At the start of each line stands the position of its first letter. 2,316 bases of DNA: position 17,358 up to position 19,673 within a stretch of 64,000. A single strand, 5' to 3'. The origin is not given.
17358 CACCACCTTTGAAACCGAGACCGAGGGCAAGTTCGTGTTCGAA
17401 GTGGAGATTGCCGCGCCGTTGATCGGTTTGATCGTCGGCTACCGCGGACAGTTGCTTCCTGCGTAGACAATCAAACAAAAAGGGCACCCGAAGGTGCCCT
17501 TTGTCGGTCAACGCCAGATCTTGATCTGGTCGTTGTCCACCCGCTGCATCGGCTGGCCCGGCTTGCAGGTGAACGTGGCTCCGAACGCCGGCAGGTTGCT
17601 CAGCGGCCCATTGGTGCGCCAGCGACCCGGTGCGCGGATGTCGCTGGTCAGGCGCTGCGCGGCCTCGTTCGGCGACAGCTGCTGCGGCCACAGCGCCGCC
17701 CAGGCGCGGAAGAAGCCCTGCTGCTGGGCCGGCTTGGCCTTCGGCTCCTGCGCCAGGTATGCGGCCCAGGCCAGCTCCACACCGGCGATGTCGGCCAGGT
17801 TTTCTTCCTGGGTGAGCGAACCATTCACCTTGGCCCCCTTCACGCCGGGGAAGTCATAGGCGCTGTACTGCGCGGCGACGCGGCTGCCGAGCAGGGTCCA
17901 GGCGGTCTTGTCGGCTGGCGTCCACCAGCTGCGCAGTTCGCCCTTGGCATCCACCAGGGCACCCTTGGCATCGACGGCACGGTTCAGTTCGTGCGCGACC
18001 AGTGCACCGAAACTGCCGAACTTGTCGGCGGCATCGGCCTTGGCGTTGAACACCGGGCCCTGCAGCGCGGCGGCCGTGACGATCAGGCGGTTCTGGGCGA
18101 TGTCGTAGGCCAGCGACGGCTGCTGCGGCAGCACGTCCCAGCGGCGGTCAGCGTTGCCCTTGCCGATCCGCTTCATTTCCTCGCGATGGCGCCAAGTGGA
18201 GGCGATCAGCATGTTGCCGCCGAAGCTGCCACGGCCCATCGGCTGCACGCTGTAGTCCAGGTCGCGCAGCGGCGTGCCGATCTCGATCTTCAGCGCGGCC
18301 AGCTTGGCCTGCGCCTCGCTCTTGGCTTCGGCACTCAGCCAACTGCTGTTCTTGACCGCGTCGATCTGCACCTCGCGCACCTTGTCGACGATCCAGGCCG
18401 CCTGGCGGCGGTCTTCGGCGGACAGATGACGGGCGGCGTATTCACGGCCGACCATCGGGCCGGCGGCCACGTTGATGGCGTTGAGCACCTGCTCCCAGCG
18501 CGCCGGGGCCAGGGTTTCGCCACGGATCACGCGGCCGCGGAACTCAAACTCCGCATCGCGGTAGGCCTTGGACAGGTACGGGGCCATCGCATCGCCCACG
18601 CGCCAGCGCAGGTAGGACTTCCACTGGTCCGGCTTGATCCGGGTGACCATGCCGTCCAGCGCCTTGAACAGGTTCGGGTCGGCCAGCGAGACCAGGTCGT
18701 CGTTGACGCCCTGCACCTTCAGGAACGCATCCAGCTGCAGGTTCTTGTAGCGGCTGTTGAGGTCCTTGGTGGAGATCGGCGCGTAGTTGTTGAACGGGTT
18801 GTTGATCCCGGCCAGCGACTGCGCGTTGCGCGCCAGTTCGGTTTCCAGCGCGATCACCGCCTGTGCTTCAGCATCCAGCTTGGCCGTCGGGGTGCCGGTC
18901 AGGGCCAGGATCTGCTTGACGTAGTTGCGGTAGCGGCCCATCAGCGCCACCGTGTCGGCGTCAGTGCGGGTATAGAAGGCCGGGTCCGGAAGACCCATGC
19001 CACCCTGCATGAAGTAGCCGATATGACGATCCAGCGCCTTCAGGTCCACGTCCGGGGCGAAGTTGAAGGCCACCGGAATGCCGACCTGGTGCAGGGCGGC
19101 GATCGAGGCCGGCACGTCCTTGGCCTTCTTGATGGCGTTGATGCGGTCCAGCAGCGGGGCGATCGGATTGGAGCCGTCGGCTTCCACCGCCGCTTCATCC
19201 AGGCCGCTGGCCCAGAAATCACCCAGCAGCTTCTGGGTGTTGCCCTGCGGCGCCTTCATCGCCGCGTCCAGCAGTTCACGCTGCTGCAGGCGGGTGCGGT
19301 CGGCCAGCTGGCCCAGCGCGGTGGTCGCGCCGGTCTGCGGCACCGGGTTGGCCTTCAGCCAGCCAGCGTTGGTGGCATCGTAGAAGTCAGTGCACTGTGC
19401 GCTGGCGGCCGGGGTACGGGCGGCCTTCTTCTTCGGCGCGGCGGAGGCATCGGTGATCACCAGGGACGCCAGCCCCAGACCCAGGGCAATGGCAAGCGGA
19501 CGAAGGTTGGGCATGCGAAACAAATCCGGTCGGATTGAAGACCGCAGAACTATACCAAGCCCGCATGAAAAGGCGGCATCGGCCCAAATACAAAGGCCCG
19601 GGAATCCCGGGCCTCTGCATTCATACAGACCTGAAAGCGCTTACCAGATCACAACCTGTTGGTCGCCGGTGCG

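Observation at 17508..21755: Tandem M13 metallopeptidase paralogs, one with a degenerate catalytic site (HELNR, NAYY replaced by LAYD)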

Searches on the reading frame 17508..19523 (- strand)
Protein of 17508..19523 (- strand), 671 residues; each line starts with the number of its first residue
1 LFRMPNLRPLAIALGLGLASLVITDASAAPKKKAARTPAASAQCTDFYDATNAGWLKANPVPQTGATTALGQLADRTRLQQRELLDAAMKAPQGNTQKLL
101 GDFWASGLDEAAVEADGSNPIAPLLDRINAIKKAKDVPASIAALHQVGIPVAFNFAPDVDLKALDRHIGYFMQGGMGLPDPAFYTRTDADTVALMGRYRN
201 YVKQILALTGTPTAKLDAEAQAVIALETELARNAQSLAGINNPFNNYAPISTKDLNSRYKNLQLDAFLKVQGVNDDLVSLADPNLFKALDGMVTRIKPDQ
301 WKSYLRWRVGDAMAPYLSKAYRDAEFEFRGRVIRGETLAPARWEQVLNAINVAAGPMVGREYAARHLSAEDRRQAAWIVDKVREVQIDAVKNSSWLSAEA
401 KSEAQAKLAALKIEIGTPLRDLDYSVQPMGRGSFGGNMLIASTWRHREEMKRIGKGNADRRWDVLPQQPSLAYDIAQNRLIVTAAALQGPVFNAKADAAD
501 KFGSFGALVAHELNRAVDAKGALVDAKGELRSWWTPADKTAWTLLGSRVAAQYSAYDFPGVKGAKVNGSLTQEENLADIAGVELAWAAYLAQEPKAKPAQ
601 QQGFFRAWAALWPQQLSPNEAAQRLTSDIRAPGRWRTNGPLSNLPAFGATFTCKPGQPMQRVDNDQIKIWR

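Call 3: search_protein_families(library=pfam, proteins=[window:17508-19523:-])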
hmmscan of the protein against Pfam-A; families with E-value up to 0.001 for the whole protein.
window:17508-19523:- (671 aa): 2 families
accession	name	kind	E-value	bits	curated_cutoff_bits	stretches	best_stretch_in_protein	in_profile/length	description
PF05649.18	Peptidase_M13_N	-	3.7e-85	287.1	32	1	44-418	2-381/381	Peptidase family M13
PF01431.27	Peptidase_M13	-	2.5e-41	142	24.5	1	473-663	4-201/205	Peptidase family M13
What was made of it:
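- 17508..19523 (-): Gene B: 671-aa M13-fold pseudopeptidase. TTG start at 19523; an in-frame ATG at 19514 is an equally plausible start. Pfam M13_N + M13 (call 3).
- On Peptidase family M13 (homology and fold level: Pfam PF05649 + PF01431): 287.1 bits (cut-off 32) and 142 bits (cut-off 24.5) (call 3).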

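Call 4: search_protein_families(library=ncbifam, proteins=[window:17508-19523:-])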
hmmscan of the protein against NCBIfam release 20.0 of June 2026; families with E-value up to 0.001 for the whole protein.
window:17508-19523:- (671 aa): 1 family
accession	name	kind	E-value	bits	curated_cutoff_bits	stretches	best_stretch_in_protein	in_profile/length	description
NF052391.1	endpepPepOLacoc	equivalog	4.5e-55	187.5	1000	1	46-670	7-627/627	endopeptidase PepO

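Call 7: find_homologous_proteins(query=window:17508-19523:-, max_evalue=1e-20)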
Query window:17508-19523:- (671 aa): 1476 proteins with E <= 1e-20 among 8000 candidates; the best 120 are listed.
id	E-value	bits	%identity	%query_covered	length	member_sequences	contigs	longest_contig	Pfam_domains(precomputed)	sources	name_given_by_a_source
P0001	0.0e+0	1374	90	100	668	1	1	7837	PF05649.19,PF01431.28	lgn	-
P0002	0.0e+0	1373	91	100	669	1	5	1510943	PF05649.19,PF01431.28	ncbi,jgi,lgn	-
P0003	0.0e+0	1372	91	100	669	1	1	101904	PF05649.19,PF01431.28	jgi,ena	-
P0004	0.0e+0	1370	90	100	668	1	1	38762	PF05649.19,PF01431.28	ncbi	ncbi:TPA: M13 family metallopeptidase [Stenotrophomonas maltophilia]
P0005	0.0e+0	1370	91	100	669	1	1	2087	PF05649.19,PF01431.28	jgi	jgi:putative endopeptidase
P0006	0.0e+0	1368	90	100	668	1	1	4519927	PF05649.19,PF01431.28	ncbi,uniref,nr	ncbi:M13 family metallopeptidase [Stenotrophomonas sp. 24(2023)]|uniref:M13 family metallopeptidase 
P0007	0.0e+0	1368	90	100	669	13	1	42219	PF05649.19,PF01431.28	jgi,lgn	-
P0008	0.0e+0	1368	90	100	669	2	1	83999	PF05649.19,PF01431.28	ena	-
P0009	0.0e+0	1367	90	100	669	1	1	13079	PF05649.19,PF01431.28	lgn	-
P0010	0.0e+0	1367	91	100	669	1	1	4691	PF05649.19,PF01431.28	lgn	-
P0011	0.0e+0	1362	90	100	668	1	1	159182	PF05649.19,PF01431.28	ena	-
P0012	0.0e+0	1362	90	100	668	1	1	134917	PF05649.19,PF01431.28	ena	-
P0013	0.0e+0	1361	90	100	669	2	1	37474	PF05649.19,PF01431.28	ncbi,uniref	ncbi:M13 family metallopeptidase [Stenotrophomonas maltophilia]|uniref:M13 family metallopeptidase n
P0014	0.0e+0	1361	90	100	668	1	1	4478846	PF05649.19,PF01431.28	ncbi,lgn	ncbi:M13 family metallopeptidase [Stenotrophomonas geniculata]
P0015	0.0e+0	1360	90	100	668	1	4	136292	PF05649.19,PF01431.28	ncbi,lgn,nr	nr:M13 family metallopeptidase [Stenotrophomonas geniculata]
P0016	0.0e+0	1360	90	100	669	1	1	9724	PF05649.19,PF01431.28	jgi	jgi:putative endopeptidase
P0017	0.0e+0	1359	90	100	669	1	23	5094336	PF05649.19,PF01431.28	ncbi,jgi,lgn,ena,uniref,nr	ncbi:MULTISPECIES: M13 family metallopeptidase [Stenotrophomonas]|uniref:M13 family metallopeptidase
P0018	0.0e+0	1359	90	100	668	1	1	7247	PF05649.19,PF01431.28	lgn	-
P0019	0.0e+0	1359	90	100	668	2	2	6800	PF05649.19,PF01431.28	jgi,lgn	jgi:putative endopeptidase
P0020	0.0e+0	1358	90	100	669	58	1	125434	PF05649.19,PF01431.28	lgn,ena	-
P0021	0.0e+0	1358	90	100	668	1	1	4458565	PF05649.19,PF01431.28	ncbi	-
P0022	0.0e+0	1358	90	100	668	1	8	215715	PF05649.19,PF01431.28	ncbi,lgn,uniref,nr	ncbi:M13 family metallopeptidase [Stenotrophomonas maltophilia]|uniref:M13 family metallopeptidase n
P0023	0.0e+0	1358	90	100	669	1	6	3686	PF05649.19,PF01431.28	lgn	-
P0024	0.0e+0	1358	90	100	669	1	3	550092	PF05649.19,PF01431.28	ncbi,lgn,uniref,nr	ncbi:M13 family metallopeptidase [Stenotrophomonas maltophilia]|uniref:M13 family metallopeptidase n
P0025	0.0e+0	1358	90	100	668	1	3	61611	PF05649.19,PF01431.28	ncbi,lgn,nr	ncbi:M13 family metallopeptidase [Stenotrophomonas maltophilia]|nr:M13 family metallopeptidase [Sten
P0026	0.0e+0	1357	90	100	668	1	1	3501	PF05649.19,PF01431.28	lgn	-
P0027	0.0e+0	1357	90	100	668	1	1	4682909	PF05649.19,PF01431.28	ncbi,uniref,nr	ncbi:M13 family metallopeptidase [Stenotrophomonas maltophilia]|uniref:M13 family metallopeptidase n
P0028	0.0e+0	1357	90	100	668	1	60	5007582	PF05649.19,PF01431.28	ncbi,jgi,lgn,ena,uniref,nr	ncbi:M13 family peptidase [Stenotrophomonas maltophilia]|uniref:Neprilysin n=2 Tax=Stenotrophomonas 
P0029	0.0e+0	1357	90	100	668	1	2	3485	PF05649.19,PF01431.28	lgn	-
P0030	0.0e+0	1357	89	100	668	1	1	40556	PF05649.19,PF01431.28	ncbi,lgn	ncbi:TPA: M13 family metallopeptidase [Stenotrophomonas maltophilia]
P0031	0.0e+0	1357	89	100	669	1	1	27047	PF05649.19,PF01431.28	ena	-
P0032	0.0e+0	1357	89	100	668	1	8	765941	PF05649.19,PF01431.28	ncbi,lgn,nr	ncbi:TPA: M13 family metallopeptidase [Stenotrophomonas maltophilia]|nr:M13 family metallopeptidase 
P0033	0.0e+0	1357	89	100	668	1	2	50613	PF05649.19,PF01431.28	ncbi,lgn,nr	ncbi:TPA: M13 family metallopeptidase [Stenotrophomonas maltophilia]|nr:M13 family metallopeptidase 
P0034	0.0e+0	1357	89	100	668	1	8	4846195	PF05649.19,PF01431.28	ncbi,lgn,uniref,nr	ncbi:M13 family metallopeptidase [Stenotrophomonas riyadhensis]|uniref:M13 family metallopeptidase n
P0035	0.0e+0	1356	89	100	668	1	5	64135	PF05649.19,PF01431.28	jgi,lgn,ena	-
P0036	0.0e+0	1356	90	100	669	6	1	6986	PF05649.19,PF01431.28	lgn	-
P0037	0.0e+0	1356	90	100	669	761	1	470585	PF05649.19,PF01431.28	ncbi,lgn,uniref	ncbi:M13 family metallopeptidase [Stenotrophomonas sepilia]|uniref:M13 family metallopeptidase n=1 T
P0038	0.0e+0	1356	90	100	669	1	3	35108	PF05649.19,PF01431.28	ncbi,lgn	ncbi:TPA: M13 family metallopeptidase [Stenotrophomonas maltophilia]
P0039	0.0e+0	1356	89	100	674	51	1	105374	PF05649.19,PF01431.28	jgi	jgi:putative endopeptidase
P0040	0.0e+0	1356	89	100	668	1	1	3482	PF05649.19,PF01431.28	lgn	-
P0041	0.0e+0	1356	89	100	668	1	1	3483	PF05649.19,PF01431.28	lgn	-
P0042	0.0e+0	1356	89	100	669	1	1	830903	PF05649.19,PF01431.28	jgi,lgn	-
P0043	0.0e+0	1356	89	100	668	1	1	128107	PF05649.19,PF01431.28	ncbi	-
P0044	0.0e+0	1356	89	100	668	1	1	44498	PF05649.19,PF01431.28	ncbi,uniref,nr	ncbi:M13 family peptidase [Stenotrophomonas maltophilia]|uniref:M13 family metallopeptidase n=1 Tax=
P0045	0.0e+0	1355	89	100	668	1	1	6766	PF05649.19,PF01431.28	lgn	-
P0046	0.0e+0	1355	90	100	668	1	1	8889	PF05649.19,PF01431.28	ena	-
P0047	0.0e+0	1355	89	100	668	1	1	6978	PF05649.19,PF01431.28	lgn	-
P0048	0.0e+0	1355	89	100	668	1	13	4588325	PF05649.19,PF01431.28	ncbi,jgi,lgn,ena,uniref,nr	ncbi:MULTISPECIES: M13 family metallopeptidase [Stenotrophomonas]|uniref:M13 family metallopeptidase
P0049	0.0e+0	1355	89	100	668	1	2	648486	PF05649.19,PF01431.28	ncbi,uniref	ncbi:M13 family metallopeptidase [Stenotrophomonas geniculata]|uniref:M13 family metallopeptidase n=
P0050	0.0e+0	1355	89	100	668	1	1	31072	PF05649.19,PF01431.28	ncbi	ncbi:TPA: M13 family metallopeptidase [Stenotrophomonas maltophilia]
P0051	0.0e+0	1355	89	100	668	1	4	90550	PF05649.19,PF01431.28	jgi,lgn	-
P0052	0.0e+0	1355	89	100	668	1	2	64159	PF05649.19,PF01431.28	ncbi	ncbi:MAG: M13 family metallopeptidase [Stenotrophomonas maltophilia]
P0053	0.0e+0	1354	89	100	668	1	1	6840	PF05649.19,PF01431.28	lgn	-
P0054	0.0e+0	1354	89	100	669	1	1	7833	PF05649.19,PF01431.28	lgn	-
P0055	0.0e+0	1354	89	100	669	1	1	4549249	PF05649.19,PF01431.28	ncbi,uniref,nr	ncbi:M13 family metallopeptidase [Stenotrophomonas maltophilia]|uniref:M13 family metallopeptidase n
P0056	0.0e+0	1354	90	100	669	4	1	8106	PF05649.19,PF01431.28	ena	-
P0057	0.0e+0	1354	89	100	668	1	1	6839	PF05649.19,PF01431.28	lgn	-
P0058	0.0e+0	1354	89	100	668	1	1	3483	PF05649.19,PF01431.28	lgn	-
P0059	0.0e+0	1354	89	100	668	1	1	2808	PF05649.19,PF01431.28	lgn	-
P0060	0.0e+0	1354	89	100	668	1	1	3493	PF05649.19,PF01431.28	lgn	-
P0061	0.0e+0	1353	89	100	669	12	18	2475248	PF05649.19,PF01431.28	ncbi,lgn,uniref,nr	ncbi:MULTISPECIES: M13 family metallopeptidase [Stenotrophomonas]|uniref:M13 family metallopeptidase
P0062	0.0e+0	1353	89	100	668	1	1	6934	PF05649.19,PF01431.28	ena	-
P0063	0.0e+0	1353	89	100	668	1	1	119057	PF05649.19,PF01431.28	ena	-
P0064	0.0e+0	1353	89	100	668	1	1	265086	PF05649.19,PF01431.28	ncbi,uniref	ncbi:M13 family metallopeptidase [Stenotrophomonas sp. ATs4]|uniref:M13 family metallopeptidase n=1 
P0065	0.0e+0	1353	89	100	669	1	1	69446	PF05649.19,PF01431.28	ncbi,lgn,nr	ncbi:TPA: M13 family metallopeptidase [Stenotrophomonas maltophilia]|nr:M13 family metallopeptidase 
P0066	0.0e+0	1353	89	100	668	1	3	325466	PF05649.19,PF01431.28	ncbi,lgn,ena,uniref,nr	ncbi:M13 family metallopeptidase [uncultured Stenotrophomonas sp.]|uniref:M13 family metallopeptidas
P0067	0.0e+0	1352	89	100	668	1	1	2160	PF05649.19,PF01431.28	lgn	-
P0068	0.0e+0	1352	89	100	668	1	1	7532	PF05649.19,PF01431.28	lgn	-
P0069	0.0e+0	1352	90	100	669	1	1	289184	PF05649.19,PF01431.28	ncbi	ncbi:M13 family metallopeptidase [Stenotrophomonas maltophilia]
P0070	0.0e+0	1352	89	100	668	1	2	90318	PF05649.19,PF01431.28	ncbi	-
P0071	0.0e+0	1352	89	100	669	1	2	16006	PF05649.19,PF01431.28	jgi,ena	-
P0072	0.0e+0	1352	89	100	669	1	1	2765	PF05649.19,PF01431.28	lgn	-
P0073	0.0e+0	1352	89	100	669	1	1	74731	PF05649.19,PF01431.28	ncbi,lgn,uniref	ncbi:M13 family metallopeptidase [Stenotrophomonas maltophilia]|uniref:M13 family metallopeptidase n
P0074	0.0e+0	1352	89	100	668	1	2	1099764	PF05649.19,PF01431.28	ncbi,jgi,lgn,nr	ncbi:TPA: M13 family metallopeptidase [Stenotrophomonas maltophilia]|nr:M13 family metallopeptidase 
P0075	0.0e+0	1351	89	100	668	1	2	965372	PF05649.19,PF01431.28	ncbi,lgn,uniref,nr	ncbi:MAG: Neutral endopeptidase [Stenotrophomonas maltophilia]|uniref:Neutral endopeptidase n=1 Tax=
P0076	0.0e+0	1351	89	100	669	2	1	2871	PF05649.19,PF01431.28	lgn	-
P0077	0.0e+0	1350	89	100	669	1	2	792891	PF05649.19,PF01431.28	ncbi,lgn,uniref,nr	ncbi:M13 family metallopeptidase [uncultured Stenotrophomonas sp.]|uniref:M13 family metallopeptidas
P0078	0.0e+0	1350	89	100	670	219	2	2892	PF05649.19,PF01431.28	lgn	-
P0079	0.0e+0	1350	89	100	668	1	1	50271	PF05649.19,PF01431.28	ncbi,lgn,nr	ncbi:TPA: M13 family metallopeptidase [Stenotrophomonas maltophilia]|nr:M13 family metallopeptidase 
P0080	0.0e+0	1347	89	100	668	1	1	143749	PF05649.19,PF01431.28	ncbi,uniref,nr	ncbi:M13 family metallopeptidase [Stenotrophomonas maltophilia]|uniref:M13 family metallopeptidase n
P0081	0.0e+0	1346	89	100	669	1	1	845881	PF05649.19,PF01431.28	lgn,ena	-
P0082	0.0e+0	1346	89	100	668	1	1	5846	PF05649.19,PF01431.28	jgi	-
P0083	0.0e+0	1332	87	100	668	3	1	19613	PF05649.19,PF01431.28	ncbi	-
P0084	0.0e+0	1331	90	97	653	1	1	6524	PF05649.19,PF01431.28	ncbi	ncbi:M13 family metallopeptidase, partial [Stenotrophomonas maltophilia]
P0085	0.0e+0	1326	88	100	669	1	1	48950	PF05649.19,PF01431.28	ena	-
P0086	0.0e+0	1301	85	100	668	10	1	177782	PF05649.19,PF01431.28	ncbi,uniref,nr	ncbi:M13 family metallopeptidase [Stenotrophomonas sp. CFBP 13725]|uniref:M13 family metallopeptidas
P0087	0.0e+0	1294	85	100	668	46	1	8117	PF05649.19,PF01431.28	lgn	-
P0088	0.0e+0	1291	85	100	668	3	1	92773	PF05649.19,PF01431.28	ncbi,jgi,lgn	-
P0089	0.0e+0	1289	85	100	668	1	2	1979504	PF05649.19,PF01431.28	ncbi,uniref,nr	ncbi:M13 family metallopeptidase [Stenotrophomonas tumulicola]|uniref:M13 family metallopeptidase n=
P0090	0.0e+0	1286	84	100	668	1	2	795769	PF05649.19,PF01431.28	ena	-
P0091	0.0e+0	1281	85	100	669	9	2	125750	PF05649.19,PF01431.28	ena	-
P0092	0.0e+0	1277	84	100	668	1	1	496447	PF05649.19,PF01431.28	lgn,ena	-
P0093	0.0e+0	1276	84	100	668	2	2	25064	PF05649.19,PF01431.28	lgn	-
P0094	0.0e+0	1276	83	100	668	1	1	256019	PF05649.19,PF01431.28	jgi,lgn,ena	-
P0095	0.0e+0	1273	83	100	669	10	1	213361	PF05649.19,PF01431.28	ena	-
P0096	0.0e+0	1272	81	100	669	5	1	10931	PF05649.19,PF01431.28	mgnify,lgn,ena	mgnify:CR=1 FL=1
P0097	0.0e+0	1270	84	100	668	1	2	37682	PF05649.19,PF01431.28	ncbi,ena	-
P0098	0.0e+0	1267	82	100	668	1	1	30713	PF05649.19,PF01431.28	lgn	-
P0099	0.0e+0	1262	82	100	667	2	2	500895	PF05649.19,PF01431.28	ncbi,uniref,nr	ncbi:M13 family metallopeptidase [Flavobacterium sp. MXW15]|uniref:M13 family metallopeptidase n=1 T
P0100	0.0e+0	1255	82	100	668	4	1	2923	PF05649.19,PF01431.28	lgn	-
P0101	0.0e+0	1249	81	100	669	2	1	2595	PF05649.19,PF01431.28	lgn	-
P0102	0.0e+0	1248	81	100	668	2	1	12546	PF05649.19,PF01431.28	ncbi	-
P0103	0.0e+0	1222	81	100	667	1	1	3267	PF05649.19,PF01431.28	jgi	-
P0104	0.0e+0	1214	79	100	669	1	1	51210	PF05649.19,PF01431.28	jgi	jgi:putative endopeptidase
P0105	0.0e+0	1213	80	100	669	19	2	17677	PF05649.19,PF01431.28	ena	-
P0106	0.0e+0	1213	79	100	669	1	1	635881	PF05649.19,PF01431.28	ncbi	ncbi:MAG: M13 family metallopeptidase [Stenotrophomonas sp.]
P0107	0.0e+0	1212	79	100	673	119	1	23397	PF05649.19,PF01431.28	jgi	-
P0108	0.0e+0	1202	79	100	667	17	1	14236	PF05649.19,PF01431.28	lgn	-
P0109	0.0e+0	1198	78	100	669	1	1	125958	PF05649.19,PF01431.28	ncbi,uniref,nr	ncbi:M13 family metallopeptidase [Stenotrophomonas sp. YIM B06876]|uniref:M13 family metallopeptidas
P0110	0.0e+0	1195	78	100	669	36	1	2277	PF05649.19,PF01431.28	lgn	-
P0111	0.0e+0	1194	78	100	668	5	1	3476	PF05649.19,PF01431.28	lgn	-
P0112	0.0e+0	1193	80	94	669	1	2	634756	PF05649.19,PF01431.28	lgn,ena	-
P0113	0.0e+0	1186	78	100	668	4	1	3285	PF05649.19,PF01431.28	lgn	-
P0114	0.0e+0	1180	78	100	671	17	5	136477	PF05649.19,PF01431.28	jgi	jgi:putative endopeptidase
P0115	0.0e+0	1179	77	100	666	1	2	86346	PF05649.19,PF01431.28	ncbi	ncbi:MAG: M13 family metallopeptidase [Stenotrophomonas sp.]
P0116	0.0e+0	1174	77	100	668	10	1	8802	PF05649.19,PF01431.28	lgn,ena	-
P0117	0.0e+0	1173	77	100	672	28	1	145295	PF05649.19,PF01431.28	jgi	-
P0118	0.0e+0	1172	77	100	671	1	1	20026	PF05649.19,PF01431.28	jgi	jgi:putative endopeptidase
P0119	0.0e+0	1170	77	100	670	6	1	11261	PF05649.19,PF01431.28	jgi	-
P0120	0.0e+0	1168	77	100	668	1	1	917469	PF05649.19,PF01431.28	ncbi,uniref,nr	ncbi:M13 family metallopeptidase [Stenotrophomonas sp. Iso1]|uniref:M13 family metallopeptidase n=1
